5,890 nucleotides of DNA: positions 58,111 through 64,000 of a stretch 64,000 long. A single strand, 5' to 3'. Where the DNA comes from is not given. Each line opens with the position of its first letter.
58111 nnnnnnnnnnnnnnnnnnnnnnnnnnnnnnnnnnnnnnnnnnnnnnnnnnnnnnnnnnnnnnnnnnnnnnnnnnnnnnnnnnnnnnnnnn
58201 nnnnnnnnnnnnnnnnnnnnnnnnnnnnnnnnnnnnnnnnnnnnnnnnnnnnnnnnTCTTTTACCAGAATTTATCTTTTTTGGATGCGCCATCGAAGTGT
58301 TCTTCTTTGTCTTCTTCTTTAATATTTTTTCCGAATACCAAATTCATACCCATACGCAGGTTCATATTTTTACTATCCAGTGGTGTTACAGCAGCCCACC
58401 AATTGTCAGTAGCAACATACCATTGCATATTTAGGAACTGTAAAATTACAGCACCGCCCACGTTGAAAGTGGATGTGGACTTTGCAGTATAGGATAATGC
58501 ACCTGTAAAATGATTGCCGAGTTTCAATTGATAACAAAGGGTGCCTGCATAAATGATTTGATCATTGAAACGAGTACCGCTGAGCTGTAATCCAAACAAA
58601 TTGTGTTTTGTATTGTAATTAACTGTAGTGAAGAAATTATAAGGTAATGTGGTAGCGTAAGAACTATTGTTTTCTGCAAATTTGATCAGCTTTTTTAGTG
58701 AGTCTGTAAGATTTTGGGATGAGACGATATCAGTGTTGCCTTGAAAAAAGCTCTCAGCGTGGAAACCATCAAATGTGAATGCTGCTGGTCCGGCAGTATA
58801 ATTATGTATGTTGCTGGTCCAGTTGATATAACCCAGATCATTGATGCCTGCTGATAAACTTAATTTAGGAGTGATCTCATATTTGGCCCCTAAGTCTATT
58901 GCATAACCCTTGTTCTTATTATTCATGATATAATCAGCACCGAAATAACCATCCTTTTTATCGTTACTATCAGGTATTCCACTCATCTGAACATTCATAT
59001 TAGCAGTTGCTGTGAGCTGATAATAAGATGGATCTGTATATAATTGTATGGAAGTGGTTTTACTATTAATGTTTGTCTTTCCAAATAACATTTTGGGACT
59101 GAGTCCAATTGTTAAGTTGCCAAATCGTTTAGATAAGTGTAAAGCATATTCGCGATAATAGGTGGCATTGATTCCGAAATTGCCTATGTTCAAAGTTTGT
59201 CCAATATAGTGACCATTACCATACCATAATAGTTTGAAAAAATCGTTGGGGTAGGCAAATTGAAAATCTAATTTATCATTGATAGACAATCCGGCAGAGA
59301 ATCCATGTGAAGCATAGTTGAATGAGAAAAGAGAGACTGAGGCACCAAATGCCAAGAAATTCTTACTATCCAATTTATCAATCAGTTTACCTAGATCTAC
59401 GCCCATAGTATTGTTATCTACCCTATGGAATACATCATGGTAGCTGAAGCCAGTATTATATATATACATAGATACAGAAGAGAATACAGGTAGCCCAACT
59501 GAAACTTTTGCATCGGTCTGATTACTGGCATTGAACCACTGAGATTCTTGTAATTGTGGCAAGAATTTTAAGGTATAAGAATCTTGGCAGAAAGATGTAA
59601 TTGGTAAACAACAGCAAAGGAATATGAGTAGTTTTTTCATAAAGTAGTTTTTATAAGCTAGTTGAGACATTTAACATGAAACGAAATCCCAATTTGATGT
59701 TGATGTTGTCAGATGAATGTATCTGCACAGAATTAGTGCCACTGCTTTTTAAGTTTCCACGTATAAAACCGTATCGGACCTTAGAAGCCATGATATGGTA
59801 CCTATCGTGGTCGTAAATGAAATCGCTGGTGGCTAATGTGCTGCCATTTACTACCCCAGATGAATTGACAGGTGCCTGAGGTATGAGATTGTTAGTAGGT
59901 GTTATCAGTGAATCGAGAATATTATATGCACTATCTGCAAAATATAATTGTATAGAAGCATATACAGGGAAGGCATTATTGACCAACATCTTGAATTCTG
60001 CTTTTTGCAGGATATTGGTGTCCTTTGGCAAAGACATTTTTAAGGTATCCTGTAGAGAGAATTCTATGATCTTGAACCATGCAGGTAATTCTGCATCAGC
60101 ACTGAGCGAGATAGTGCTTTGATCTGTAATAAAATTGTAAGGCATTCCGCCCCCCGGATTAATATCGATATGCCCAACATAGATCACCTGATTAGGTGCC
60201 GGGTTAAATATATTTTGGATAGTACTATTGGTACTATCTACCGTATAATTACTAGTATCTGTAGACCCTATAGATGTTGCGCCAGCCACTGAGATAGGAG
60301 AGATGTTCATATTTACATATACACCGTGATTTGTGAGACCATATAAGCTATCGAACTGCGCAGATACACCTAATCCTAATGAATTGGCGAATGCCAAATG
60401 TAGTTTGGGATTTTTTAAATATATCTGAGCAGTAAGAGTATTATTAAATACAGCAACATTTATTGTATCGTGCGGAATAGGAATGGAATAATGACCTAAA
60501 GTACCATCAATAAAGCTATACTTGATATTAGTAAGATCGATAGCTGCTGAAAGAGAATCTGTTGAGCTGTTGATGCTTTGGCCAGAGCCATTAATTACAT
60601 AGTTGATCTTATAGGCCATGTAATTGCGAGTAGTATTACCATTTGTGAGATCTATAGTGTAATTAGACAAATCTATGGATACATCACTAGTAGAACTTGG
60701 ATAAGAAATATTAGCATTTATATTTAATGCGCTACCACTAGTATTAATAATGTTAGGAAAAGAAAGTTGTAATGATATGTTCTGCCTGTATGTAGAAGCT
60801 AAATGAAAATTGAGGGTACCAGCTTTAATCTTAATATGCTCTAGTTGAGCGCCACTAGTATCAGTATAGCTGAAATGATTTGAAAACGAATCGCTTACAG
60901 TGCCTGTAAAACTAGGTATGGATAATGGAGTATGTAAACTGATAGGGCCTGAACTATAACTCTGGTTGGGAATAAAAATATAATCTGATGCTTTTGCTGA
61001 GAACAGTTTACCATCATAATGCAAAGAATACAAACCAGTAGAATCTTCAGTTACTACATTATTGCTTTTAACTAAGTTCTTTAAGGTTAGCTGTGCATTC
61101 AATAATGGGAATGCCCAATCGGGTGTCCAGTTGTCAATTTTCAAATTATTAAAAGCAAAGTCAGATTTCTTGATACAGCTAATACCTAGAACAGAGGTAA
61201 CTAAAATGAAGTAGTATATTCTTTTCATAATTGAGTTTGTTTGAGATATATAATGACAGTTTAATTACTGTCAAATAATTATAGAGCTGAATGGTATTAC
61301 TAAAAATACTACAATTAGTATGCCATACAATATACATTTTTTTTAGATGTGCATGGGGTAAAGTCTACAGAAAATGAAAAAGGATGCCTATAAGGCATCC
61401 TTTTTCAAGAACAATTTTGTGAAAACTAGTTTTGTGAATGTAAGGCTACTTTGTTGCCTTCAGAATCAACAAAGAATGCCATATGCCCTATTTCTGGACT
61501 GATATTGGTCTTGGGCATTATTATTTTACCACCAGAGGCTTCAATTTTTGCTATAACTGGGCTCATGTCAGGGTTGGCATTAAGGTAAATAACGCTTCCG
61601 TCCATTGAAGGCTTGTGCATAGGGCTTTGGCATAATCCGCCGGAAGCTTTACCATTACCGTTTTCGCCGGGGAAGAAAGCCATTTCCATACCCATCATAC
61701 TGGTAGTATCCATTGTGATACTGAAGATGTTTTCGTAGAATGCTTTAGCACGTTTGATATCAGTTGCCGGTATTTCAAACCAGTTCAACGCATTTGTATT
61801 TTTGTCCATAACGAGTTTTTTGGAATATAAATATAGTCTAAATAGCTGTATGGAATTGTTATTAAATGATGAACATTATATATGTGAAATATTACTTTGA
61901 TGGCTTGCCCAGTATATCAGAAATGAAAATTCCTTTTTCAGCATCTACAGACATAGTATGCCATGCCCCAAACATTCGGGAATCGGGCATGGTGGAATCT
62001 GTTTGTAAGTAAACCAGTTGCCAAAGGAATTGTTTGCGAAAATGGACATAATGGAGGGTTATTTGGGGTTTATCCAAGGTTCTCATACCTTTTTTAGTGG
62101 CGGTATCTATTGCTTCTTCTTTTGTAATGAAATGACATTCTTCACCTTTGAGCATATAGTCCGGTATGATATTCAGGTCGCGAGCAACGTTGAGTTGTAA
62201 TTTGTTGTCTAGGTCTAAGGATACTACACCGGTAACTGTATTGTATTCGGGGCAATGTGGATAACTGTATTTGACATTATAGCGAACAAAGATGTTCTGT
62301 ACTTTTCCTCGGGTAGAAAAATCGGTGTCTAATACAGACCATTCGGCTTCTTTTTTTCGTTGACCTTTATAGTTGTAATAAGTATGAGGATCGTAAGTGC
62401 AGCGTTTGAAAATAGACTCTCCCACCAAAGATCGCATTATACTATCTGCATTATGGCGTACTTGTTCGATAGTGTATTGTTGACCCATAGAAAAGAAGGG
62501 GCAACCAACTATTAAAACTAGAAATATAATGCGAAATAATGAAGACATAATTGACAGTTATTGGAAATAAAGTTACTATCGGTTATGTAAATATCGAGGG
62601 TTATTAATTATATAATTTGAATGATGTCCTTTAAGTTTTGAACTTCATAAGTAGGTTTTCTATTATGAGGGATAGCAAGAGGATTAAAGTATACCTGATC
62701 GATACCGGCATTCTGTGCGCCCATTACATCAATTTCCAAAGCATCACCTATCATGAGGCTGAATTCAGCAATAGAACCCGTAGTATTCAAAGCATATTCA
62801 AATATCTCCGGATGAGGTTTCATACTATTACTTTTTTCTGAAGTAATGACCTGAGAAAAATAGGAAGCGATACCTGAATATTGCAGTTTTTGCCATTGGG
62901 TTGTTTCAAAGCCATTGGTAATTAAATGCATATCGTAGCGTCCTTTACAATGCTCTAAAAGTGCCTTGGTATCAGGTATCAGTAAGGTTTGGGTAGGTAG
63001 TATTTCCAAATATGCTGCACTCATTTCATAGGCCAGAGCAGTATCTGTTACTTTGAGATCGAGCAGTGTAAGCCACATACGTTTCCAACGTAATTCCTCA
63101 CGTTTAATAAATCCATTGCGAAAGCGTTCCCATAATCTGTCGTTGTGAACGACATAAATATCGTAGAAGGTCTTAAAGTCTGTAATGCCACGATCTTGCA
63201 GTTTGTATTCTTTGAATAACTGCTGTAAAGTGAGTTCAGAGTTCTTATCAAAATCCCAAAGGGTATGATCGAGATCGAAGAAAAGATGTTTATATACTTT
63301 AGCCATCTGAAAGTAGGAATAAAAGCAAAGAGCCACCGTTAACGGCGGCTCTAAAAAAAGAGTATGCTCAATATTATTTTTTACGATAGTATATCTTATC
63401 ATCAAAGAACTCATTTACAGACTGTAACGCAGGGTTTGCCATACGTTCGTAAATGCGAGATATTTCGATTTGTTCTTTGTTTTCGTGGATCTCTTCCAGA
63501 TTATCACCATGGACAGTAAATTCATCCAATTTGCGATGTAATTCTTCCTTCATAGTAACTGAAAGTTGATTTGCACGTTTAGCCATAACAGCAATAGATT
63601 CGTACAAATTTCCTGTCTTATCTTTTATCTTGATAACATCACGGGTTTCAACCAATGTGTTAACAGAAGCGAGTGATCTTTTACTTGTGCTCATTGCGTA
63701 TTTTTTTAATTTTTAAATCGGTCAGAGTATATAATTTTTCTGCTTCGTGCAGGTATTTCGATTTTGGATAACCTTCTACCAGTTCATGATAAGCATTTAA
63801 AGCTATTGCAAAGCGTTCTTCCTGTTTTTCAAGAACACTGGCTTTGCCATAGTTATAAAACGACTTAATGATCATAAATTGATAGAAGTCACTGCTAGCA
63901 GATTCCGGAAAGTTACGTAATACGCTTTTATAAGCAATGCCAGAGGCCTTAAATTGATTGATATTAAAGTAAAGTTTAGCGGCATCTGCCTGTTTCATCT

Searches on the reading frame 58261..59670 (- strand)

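Call 58: search_protein_families(library=pfam, proteins=[window:58261-59670:-], max_evalue=0.0001)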
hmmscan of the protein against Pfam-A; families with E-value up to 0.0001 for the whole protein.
window:58261-59670:- (469 aa): 1 family
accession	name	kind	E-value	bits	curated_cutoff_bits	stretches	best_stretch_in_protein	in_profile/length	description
PF18990.6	DUF5723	-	7.7e-70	236.9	26.8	1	50-422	3-376/376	Family of unknown function (DUF5723)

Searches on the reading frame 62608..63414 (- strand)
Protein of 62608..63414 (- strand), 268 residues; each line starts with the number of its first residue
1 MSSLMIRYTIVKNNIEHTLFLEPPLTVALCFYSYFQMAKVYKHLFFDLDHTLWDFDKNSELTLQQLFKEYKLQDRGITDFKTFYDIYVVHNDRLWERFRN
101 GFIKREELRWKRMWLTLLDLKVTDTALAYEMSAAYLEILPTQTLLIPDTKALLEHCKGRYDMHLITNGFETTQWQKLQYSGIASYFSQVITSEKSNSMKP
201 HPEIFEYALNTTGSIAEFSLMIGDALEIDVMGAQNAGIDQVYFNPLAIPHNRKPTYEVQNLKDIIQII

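Call 58: search_protein_families(library=pfam, proteins=[window:62608-63414:-], max_evalue=0.0001)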
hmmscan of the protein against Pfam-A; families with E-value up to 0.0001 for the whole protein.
window:62608-63414:- (268 aa): 3 families
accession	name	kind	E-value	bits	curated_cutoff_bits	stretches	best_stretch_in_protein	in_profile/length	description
PF00702.32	Hydrolase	-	3.8e-21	76.8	26.4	1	41-237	1-191/191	haloacid dehalogenase-like hydrolase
PF13419.12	HAD_2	-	1.3e-19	71.5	23.8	1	45-241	2-176/178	Haloacid dehalogenase-like hydrolase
PF13242.12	Hydrolase_like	-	2.7e-09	37.3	22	1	199-241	4-46/75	HAD-hyrolase-like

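Call 61: find_encoding_contigs(protein=window:62608-63414:-, flank=10000, max_places=4)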
Protein window:62608-63414:- (268 aa): no gene with exactly this product is on record in the collection.

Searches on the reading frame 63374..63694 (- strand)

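Call 58: search_protein_families(library=pfam, proteins=[window:63374-63694:-], max_evalue=0.0001)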
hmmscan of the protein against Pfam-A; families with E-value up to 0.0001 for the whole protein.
window:63374-63694:- (106 aa): 1 family
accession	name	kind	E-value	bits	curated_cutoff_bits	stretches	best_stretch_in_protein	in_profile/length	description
PF01192.27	RNA_pol_Rpb6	-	2.1e-08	34.5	26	1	24-76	3-53/53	RNA polymerase Rpb6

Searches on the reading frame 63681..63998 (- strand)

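Call 58: search_protein_families(library=pfam, proteins=[window:63681-63998:-], max_evalue=0.0001)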
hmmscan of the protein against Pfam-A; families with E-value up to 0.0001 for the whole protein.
window:63681-63998:- (105 aa): 1 family
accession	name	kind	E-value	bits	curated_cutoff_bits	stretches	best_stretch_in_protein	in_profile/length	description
PF13525.12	YfiO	-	2.1e-05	24.9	25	1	5-88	47-131/203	Outer membrane lipoprotein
